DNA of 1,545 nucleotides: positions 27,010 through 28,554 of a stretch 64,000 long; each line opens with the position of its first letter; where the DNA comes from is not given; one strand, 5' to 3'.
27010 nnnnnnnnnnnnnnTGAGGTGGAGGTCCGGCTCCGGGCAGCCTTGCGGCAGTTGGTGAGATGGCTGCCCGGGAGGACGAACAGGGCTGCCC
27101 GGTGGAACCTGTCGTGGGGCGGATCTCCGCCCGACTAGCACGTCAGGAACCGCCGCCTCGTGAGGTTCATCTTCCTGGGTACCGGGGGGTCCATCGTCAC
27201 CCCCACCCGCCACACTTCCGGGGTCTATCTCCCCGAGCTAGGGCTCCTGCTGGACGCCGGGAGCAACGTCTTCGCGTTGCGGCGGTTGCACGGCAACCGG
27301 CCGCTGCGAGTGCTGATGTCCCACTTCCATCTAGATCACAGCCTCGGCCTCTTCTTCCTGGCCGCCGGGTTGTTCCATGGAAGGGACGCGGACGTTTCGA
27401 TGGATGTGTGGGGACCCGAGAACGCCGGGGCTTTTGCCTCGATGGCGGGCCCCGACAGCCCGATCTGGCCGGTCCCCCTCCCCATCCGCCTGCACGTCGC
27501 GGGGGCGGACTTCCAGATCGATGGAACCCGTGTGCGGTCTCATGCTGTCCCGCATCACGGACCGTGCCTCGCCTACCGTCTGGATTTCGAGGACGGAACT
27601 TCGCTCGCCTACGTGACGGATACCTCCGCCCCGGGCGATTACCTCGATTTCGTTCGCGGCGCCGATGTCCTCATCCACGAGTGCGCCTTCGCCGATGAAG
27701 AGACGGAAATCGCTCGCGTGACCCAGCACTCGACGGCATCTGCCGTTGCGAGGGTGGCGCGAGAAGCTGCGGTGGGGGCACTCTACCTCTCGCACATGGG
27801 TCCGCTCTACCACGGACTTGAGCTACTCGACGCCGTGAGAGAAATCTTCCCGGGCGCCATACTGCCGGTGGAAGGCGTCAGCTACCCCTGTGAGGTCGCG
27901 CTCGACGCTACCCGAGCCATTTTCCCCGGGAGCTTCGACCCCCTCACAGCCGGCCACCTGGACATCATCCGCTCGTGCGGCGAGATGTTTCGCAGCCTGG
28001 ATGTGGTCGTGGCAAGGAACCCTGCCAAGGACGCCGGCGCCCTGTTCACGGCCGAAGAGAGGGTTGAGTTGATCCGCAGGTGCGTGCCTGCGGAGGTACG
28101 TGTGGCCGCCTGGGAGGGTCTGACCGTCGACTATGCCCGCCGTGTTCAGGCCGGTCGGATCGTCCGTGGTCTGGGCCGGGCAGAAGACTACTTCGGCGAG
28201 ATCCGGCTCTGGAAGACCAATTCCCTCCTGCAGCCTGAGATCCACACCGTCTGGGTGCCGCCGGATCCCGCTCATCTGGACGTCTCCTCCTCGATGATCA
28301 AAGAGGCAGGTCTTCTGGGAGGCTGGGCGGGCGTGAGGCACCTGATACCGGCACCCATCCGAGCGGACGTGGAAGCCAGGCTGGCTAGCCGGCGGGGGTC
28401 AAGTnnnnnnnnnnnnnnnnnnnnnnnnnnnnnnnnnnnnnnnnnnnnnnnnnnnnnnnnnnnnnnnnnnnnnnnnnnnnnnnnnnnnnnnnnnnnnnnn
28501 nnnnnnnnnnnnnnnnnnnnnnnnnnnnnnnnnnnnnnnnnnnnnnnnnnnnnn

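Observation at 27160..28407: In-frame fusion of an MBL-fold metallo-hydrolase domain to phosphopantetheine adenylyltransferase (CoaD)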

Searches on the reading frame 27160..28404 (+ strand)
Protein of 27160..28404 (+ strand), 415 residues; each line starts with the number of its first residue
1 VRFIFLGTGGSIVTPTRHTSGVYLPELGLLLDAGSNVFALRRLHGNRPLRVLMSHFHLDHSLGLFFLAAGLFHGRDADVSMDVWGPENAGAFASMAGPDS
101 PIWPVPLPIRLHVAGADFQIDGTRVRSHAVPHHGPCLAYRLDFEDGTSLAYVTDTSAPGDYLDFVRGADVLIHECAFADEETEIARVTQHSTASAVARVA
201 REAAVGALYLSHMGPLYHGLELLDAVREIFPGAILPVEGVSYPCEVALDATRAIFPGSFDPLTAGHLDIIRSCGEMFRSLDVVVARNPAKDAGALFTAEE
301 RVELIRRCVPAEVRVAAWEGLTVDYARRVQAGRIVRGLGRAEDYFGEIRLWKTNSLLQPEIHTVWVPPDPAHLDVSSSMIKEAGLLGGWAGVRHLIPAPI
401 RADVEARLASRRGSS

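Call 3: search_protein_families(library=pfam, proteins=[window:27160-28404:+], max_evalue=0.01)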
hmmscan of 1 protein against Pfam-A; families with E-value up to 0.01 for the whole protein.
window:27160-28404:+ (415 aa): 3 families
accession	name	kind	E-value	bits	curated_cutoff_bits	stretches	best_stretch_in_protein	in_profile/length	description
PF12706.13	Lactamase_B_2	-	1.3e-15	57.9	27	1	29-213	3-200/200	Beta-lactamase superfamily domain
PF01467.32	CTP_transf_like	-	1.7e-14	54.6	21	1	254-382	1-132/133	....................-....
PF00753.33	Lactamase_B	-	7.3e-05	23.2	22.7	1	29-161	18-156/196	Metallo-beta-lactamase superfamily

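Call 4: search_protein_families(library=ncbifam, proteins=[window:27160-28404:+], max_evalue=0.01)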
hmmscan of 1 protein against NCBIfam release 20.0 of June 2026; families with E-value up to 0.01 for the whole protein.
window:27160-28404:+ (415 aa): 20 families
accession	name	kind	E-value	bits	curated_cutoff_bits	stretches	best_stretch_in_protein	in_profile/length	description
TIGR01510.1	coaD_prev_kdtB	equivalog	1.5e-37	129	103.3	1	252-406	1-153/155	pantetheine-phosphate adenylyltransferase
TIGR02651.1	RNase_Z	equivalog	1.4e-30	106.4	292.95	2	145-235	200-293/302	ribonuclease Z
NF000801.0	PRK00055.1-3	equivalog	6e-29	101.1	252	2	144-242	202-301/307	ribonuclease Z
NF041851.1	cyc_nuc_deg_phdiest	equivalog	6.4e-23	81.4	400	1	1-235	1-243/253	cyclic nucleotide-degrading phosphodiesterase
NF002558.0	PRK02126.1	subfamily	1.5e-18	66.9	315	1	142-234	238-336/345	ribonuclease Z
NF000800.0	PRK00055.1-1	equivalog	3.3e-15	55.9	398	2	145-234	203-295/305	ribonuclease Z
NF000805.0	PRK00055.2-3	equivalog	2.3e-14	53.4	416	1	145-232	199-287/307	ribonuclease Z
TIGR02649.1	true_RNase_BN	exception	2.2e-12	46.6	563.7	1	146-235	203-295/304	ribonuclease BN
NF000804.0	PRK00055.2-1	equivalog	9.7e-12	44.6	402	1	145-243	199-298/306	ribonuclease Z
TIGR00125.1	cyt_tran_rel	domain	1.4e-11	44.4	27.7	1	252-311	1-62/65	adenylyltransferase/cytidyltransferase family protein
NF041257.1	GntH_guanitoxin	equivalog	6e-10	38.5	333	1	118-188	159-227/374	guanitoxin biosynthesis MBL fold metallo-hydrolase GntH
TIGR03307.1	PhnP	equivalog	3.2e-06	26.7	272.25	1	25-183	45-194/249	phosphonate metabolism protein PhnP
TIGR00482.1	TIGR00482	equivalog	0.00017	21.7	112.45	1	254-315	1-67/194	nicotinate (nicotinamide) nucleotide adenylyltransferase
NF000842.0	PRK00071.2-1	equivalog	0.00035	20.2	167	1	253-308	5-58/191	nicotinate-nucleotide adenylyltransferase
NF002243.0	PRK01153.1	subfamily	0.00047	19.8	127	1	251-310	1-61/175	nicotinamide-nucleotide adenylyltransferase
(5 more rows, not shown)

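Call 5: find_homologous_proteins(query=window:27160-28404:+, max_evalue=0.00001)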
Query window:27160-28404:+ (415 aa): 332 proteins with E <= 0.00001 among 8000 candidates; the best 120 are listed.
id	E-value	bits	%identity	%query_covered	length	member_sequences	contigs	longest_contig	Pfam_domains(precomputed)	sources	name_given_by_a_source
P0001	1.8e-278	942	100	100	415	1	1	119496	PF12706.14,PF01467.33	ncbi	-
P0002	2.8e-176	605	64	99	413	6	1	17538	PF12706.14,PF01467.33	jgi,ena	-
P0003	5.5e-176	604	63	100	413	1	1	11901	PF12706.14,PF01467.33,PF23023.2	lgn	-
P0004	1.2e-173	596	63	99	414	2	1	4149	PF12706.14,PF01467.33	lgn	-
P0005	1.6e-173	596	64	99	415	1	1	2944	PF12706.14,PF01467.33,PF23023.2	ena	-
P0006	3.3e-173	595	65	100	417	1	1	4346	PF12706.14,PF01467.33,PF23023.2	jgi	jgi:pantetheine-phosphate adenylyltransferase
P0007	1.2e-171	590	63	99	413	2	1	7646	PF12706.14,PF01467.33,PF23023.2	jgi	-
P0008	1.7e-171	589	63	99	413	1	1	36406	PF12706.14,PF01467.33,PF23023.2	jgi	jgi:ribonuclease Z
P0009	2.4e-170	585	63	100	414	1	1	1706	PF12706.14,PF01467.33,PF23023.2,PF00753.34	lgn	-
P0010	3.0e-170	585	63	99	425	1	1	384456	PF12706.14,PF01467.33,PF23023.2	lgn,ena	-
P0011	3.0e-170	585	63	100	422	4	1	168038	PF12706.14,PF01467.33,PF23023.2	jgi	-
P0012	1.2e-169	583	62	100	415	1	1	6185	PF12706.14,PF01467.33,PF23023.2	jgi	jgi:ribonuclease Z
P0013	1.9e-169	582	62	100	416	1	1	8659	PF12706.14,PF01467.33,PF23023.2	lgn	-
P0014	4.8e-169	581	62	99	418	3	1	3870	PF12706.14,PF01467.33,PF23023.2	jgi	jgi:ribonuclease Z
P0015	6.1e-169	581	64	99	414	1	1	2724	PF12706.14,PF01467.33,PF23023.2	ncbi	-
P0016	4.4e-168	578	62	99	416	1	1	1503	PF12706.14,PF01467.33,PF23023.2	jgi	jgi:pantetheine-phosphate adenylyltransferase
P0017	3.6e-167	575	63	99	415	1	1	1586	PF12706.14,PF01467.33,PF23023.2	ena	-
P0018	5.5e-167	574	64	99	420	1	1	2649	PF12706.14,PF01467.33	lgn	-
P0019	7.5e-167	574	63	100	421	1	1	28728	PF12706.14,PF01467.33,PF23023.2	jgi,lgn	jgi:pantetheine-phosphate adenylyltransferase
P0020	1.4e-166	573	63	99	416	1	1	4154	PF12706.14,PF01467.33,PF23023.2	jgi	jgi:ribonuclease Z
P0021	6.0e-166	571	62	100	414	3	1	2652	PF12706.14,PF01467.33,PF23023.2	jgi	jgi:ribonuclease Z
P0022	2.5e-165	569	61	100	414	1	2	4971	PF12706.14,PF01467.33,PF23023.2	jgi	-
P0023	5.4e-165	568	63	99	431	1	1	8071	PF12706.14,PF01467.33,PF23023.2,PF00753.34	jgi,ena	-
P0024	2.1e-164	566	62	100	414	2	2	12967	PF12706.14,PF01467.33,PF23023.2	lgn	-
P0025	3.7e-164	565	63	99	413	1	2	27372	PF12706.14,PF01467.33,PF23023.2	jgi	jgi:pantetheine-phosphate adenylyltransferase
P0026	4.1e-164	565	62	100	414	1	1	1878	PF12706.14,PF01467.33,PF23023.2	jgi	jgi:pantetheine-phosphate adenylyltransferase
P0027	4.1e-164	565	61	100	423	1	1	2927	PF12706.14,PF01467.33,PF23023.2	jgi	jgi:ribonuclease Z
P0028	7.7e-164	564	61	98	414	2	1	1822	PF12706.14,PF01467.33,PF23023.2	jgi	jgi:pantetheine-phosphate adenylyltransferase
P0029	7.8e-164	564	60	100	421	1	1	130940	PF12706.14,PF01467.33,PF23023.2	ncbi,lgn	ncbi:MAG: pantetheine-phosphate adenylyltransferase [Armatimonadota bacterium]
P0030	9.6e-164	564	60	99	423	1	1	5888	PF12706.14,PF01467.33,PF23023.2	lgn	-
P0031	1.3e-162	560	61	99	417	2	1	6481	PF12706.14,PF01467.33,PF23023.2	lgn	-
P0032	6.7e-162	558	63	98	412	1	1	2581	PF12706.14,PF01467.33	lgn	-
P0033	7.2e-162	557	61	100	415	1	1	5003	PF12706.14,PF01467.33,PF23023.2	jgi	jgi:pantetheine-phosphate adenylyltransferase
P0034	1.1e-161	557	61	99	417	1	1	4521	PF12706.14,PF01467.33,PF23023.2,PF00753.34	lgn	-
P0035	2.6e-161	556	60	99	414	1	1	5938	PF12706.14,PF01467.33,PF23023.2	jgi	jgi:pantetheine-phosphate adenylyltransferase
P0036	3.9e-161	555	61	100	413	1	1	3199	PF12706.14,PF01467.33,PF23023.2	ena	-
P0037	9.6e-161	554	61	100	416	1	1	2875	PF12706.14,PF01467.33,PF23023.2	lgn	-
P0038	1.3e-160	553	62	100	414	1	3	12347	PF12706.14,PF01467.33,PF23023.2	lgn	-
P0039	1.6e-160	553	60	99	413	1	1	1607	PF12706.14,PF01467.33,PF23023.2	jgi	jgi:pantetheine-phosphate adenylyltransferase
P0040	5.1e-160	551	60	97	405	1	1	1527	PF12706.14,PF01467.33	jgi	jgi:pantetheine-phosphate adenylyltransferase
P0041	5.4e-160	551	61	97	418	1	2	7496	PF12706.14,PF01467.33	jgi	jgi:ribonuclease Z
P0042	6.2e-160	551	61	99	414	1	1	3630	PF12706.14,PF01467.33,PF23023.2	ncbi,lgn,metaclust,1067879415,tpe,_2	metaclust:\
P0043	1.8e-159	550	62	100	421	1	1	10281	PF12706.14,PF01467.33,PF23023.2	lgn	-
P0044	1.9e-158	546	62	99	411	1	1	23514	PF12706.14,PF01467.33,PF23023.2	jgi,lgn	-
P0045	2.7e-158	546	60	99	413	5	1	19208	PF12706.14,PF01467.33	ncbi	-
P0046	7.1e-157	541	60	99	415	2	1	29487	PF12706.14,PF01467.33,PF23023.2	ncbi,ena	-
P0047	9.3e-148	511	58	99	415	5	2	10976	PF12706.14,PF01467.33,PF23023.2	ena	-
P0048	3.9e-147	509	57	100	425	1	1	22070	PF12706.14,PF01467.33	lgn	-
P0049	5.3e-141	489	61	88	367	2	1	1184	PF12706.14,PF01467.33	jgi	jgi:pantetheine-phosphate adenylyltransferase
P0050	6.1e-137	475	56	100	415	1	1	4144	PF12706.14,PF01467.33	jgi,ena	-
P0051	5.4e-132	459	54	100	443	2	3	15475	PF12706.14,PF01467.33,PF23023.2,PF00753.34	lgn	-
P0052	3.2e-120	420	61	74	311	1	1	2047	PF12706.14,PF01467.33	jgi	jgi:pantetheine-phosphate adenylyltransferase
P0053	2.4e-114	401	61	70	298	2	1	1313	PF12706.14,PF01467.33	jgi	-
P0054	1.5e-102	362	66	59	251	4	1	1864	PF01467.33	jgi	jgi:pantetheine-phosphate adenylyltransferase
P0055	3.1e-45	173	44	57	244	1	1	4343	PF12706.14,PF23023.2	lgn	-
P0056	7.3e-43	165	43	58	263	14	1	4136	PF12706.14,PF00753.34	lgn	-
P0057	4.5e-39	153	42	58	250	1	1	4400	PF12706.14,PF02112.22,PF23023.2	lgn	-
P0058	1.0e-38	152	40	58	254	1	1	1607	PF12706.14,PF02112.22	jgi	jgi:ribonuclease Z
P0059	2.0e-38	151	42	56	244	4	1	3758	PF12706.14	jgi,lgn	jgi:ribonuclease BN (tRNA processing enzyme)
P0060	3.6e-38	150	42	57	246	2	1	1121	PF12706.14,PF23023.2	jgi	jgi:ribonuclease BN (tRNA processing enzyme)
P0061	5.9e-38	149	41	57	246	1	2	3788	PF12706.14,PF02112.22,PF23023.2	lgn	-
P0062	9.8e-38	149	40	56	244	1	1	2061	PF12706.14,PF23023.2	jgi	jgi:ribonuclease Z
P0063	1.4e-37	148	41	57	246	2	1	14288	PF12706.14,PF23023.2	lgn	-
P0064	1.5e-37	148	40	57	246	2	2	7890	PF12706.14,PF02112.22,PF23023.2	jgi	jgi:ribonuclease BN (tRNA processing enzyme)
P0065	1.7e-37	148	39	58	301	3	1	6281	PF12706.14,PF02112.22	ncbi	-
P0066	3.5e-37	147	40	57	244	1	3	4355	PF12706.14,PF23023.2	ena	-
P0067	3.9e-37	147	42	56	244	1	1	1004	PF12706.14,PF02112.22,PF23023.2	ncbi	-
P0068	3.9e-37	147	41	57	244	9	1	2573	PF12706.14,PF23023.2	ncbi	-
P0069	4.2e-37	146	39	57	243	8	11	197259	PF12706.14,PF02112.22,PF23023.2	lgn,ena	-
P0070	5.0e-37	146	39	57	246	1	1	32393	PF12706.14,PF02112.22,PF23023.2,PF00753.34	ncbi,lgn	ncbi:MAG: MBL fold metallo-hydrolase [Fuerstiella sp.]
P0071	8.0e-37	146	40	58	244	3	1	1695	PF12706.14,PF23023.2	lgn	-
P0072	9.4e-37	145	39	57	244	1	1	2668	PF12706.14,PF23023.2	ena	-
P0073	1.0e-36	145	40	57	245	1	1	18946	PF12706.14,PF23023.2,PF00753.34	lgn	-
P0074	1.0e-36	145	39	57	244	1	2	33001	PF12706.14,PF02112.22,PF23023.2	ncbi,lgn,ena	-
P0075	1.2e-36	145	38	57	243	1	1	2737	PF12706.14,PF23023.2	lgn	-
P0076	1.2e-36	145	39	57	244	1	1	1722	PF12706.14,PF23023.2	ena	-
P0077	1.3e-36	145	42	56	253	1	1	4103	PF12706.14,PF02112.22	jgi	-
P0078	1.4e-36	145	38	57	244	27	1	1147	PF12706.14,PF02112.22,PF23023.2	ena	-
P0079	1.8e-36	144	42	57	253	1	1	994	PF12706.14,PF23023.2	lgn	-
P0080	2.2e-36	144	39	57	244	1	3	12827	PF12706.14,PF23023.2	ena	-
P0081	2.7e-36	144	43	57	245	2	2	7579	PF12706.14,PF02112.22,PF23023.2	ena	-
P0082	3.0e-36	144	40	58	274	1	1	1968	PF12706.14,PF02112.22,PF23023.2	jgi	jgi:ribonuclease BN (tRNA processing enzyme)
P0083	4.2e-36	143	38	57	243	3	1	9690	PF12706.14,PF02112.22,PF23023.2,PF00753.34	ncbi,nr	ncbi:MAG: metal-dependent hydrolase [Planctomyces sp.]|nr:metal-dependent hydrolase [Planctomyces sp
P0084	4.3e-36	143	41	50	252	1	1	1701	PF12706.14,PF02112.22,PF23023.2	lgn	-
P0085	5.3e-36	143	42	55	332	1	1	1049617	PF12706.14,PF23023.2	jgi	-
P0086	5.6e-36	143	39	58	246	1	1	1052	PF12706.14,PF23023.2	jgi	jgi:ribonuclease BN (tRNA processing enzyme)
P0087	5.7e-36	143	38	60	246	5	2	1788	PF12706.14,PF02112.22,PF23023.2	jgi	-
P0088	8.0e-36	142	39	57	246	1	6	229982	PF12706.14,PF02112.22,PF23023.2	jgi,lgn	jgi:ribonuclease BN (tRNA processing enzyme)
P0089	9.7e-36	142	38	57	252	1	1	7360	PF12706.14,PF02112.22,PF23023.2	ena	-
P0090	1.0e-35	142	39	57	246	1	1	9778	PF12706.14,PF23023.2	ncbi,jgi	-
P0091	1.6e-35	141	38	57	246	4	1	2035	PF12706.14,PF02112.22,PF23023.2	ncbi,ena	-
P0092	1.7e-35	141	39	58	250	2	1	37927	PF12706.14,PF02112.22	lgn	-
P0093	1.8e-35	141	39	57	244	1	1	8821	PF12706.14,PF23023.2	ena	-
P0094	2.1e-35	141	40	57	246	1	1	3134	PF12706.14,PF23023.2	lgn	-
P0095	2.9e-35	140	39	57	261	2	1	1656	PF12706.14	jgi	jgi:ribonuclease BN (tRNA processing enzyme)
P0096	3.0e-35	140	41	56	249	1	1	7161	PF12706.14,PF02112.22,PF23023.2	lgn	-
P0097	3.2e-35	140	38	57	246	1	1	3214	PF12706.14,PF23023.2,PF00753.34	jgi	jgi:ribonuclease Z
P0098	3.7e-35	140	40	56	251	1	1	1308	PF12706.14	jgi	jgi:ribonuclease BN (tRNA processing enzyme)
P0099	5.0e-35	140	37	56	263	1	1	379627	PF12706.14,PF23023.2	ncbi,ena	-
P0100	5.6e-35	139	42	56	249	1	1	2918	PF12706.14,PF02112.22,PF23023.2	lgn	-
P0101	5.9e-35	139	42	51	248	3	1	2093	PF12706.14,PF23023.2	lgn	-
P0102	6.5e-35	139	42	56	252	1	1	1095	PF12706.14,PF02112.22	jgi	jgi:ribonuclease BN (tRNA processing enzyme)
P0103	7.9e-35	139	40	57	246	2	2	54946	PF12706.14,PF02112.22,PF23023.2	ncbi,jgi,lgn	-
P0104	1.1e-34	138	43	52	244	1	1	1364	PF12706.14,PF02112.22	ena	-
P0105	1.4e-34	138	39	56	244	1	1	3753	PF12706.14,PF23023.2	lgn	-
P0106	1.7e-34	138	38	58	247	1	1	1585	PF12706.14,PF02112.22,PF23023.2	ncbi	-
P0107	1.7e-34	138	38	56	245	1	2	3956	PF12706.14,PF02112.22,PF23023.2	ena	-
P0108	1.9e-34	138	35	62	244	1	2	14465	PF12706.14,PF23023.2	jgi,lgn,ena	-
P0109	1.9e-34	138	39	60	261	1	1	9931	PF12706.14,PF23023.2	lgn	-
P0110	3.0e-34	137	40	57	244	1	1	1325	PF12706.14,PF23023.2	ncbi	-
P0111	3.1e-34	137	37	58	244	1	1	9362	PF12706.14,PF02112.22,PF23023.2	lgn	-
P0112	3.4e-34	137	37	57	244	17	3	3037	PF12706.14,PF02112.22,PF23023.2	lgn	-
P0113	3.8e-34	137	39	57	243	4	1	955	PF12706.14,PF02112.22,PF23023.2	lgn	-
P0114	5.4e-34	136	40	56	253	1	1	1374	PF12706.14,PF02112.22,PF23023.2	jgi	jgi:ribonuclease BN (tRNA processing enzyme)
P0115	6.0e-34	136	39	56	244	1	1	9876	PF12706.14,PF02112.22,PF23023.2,PF00753.34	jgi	jgi:ribonuclease Z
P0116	7.3e-34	136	41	60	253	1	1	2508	PF12706.14,PF23023.2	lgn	-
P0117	8.0e-34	136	40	56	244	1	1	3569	PF12706.14,PF23023.2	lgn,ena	-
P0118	1.5e-33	135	39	58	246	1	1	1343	PF12706.14,PF00753.34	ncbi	-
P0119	1.5e-33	135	39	56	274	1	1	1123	PF12706.14,PF23023.2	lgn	-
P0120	1.7e-33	135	39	57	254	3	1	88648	PF12706.14,PF23023.2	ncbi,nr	ncbi:MAG: metal-dependent hydrolase [Planctomycetaceae bacterium]|nr:metal-dependent hydrolase [Plan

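Call 7: list_cluster_members(proteins=[P0001, P0029, P0045, P0046])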
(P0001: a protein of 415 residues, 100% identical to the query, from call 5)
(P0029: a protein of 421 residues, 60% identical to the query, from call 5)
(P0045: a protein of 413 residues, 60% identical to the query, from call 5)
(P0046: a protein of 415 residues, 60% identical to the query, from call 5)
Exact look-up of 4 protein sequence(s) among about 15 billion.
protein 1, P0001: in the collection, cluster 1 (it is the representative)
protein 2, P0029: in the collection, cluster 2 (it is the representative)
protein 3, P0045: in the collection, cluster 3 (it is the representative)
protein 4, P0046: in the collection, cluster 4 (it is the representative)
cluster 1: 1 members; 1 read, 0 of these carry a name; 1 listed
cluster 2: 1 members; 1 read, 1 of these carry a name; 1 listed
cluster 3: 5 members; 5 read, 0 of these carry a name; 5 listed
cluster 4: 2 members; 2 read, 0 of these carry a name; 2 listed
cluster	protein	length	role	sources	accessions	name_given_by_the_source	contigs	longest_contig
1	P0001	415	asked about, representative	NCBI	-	-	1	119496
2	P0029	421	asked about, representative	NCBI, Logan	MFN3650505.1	MAG: pantetheine-phosphate adenylyltransferase [Armatimonadota bacterium]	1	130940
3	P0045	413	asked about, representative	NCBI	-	-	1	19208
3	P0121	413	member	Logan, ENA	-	-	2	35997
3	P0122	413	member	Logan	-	-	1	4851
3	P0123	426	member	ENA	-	-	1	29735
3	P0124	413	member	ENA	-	-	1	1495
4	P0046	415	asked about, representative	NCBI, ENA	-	-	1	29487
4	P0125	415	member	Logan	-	-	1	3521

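Call 8: find_related_loci(query=A1, collection=genome_contigs, flank=6000)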
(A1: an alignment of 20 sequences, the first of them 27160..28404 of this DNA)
Query A1 (415 aa) in genome_contigs; peptide patterns used: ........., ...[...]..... (x = any residue, [..] = any of these).
119 stretches matched a pattern; 4 encode a relative of the query (tblastn E <= 1e-3); 4 distinct loci.
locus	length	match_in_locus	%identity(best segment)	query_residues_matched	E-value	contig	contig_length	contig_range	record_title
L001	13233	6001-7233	63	1-412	7e-175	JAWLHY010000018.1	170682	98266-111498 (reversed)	MAG: Armatimonadota bacterium isolate 30dZY2.bin.9 NODE_191_length_170682_cov_15.242709, whole genome shotgun sequence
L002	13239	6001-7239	60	1-414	2e-167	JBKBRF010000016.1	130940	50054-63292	MAG: Armatimonadota bacterium isolate 21I_069.bin.27 NODE_185_length_130940_cov_11.497023, whole genome shotgun sequence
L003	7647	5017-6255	61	1-412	2e-164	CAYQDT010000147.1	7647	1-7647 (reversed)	MAG TPA_asm: uncultured bacterium isolate SRP272529_co1_252 genome assembly, contig: NODE_18439_length_7647_cov_4.430980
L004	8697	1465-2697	60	1-412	2e-162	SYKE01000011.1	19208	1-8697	MAG: Actinomycetota bacterium isolate F1-80-MAGs030 F1-80__c24638, whole genome shotgun sequence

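Call 9: find_encoding_contigs(protein=P0001, flank=10000, max_places=3)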
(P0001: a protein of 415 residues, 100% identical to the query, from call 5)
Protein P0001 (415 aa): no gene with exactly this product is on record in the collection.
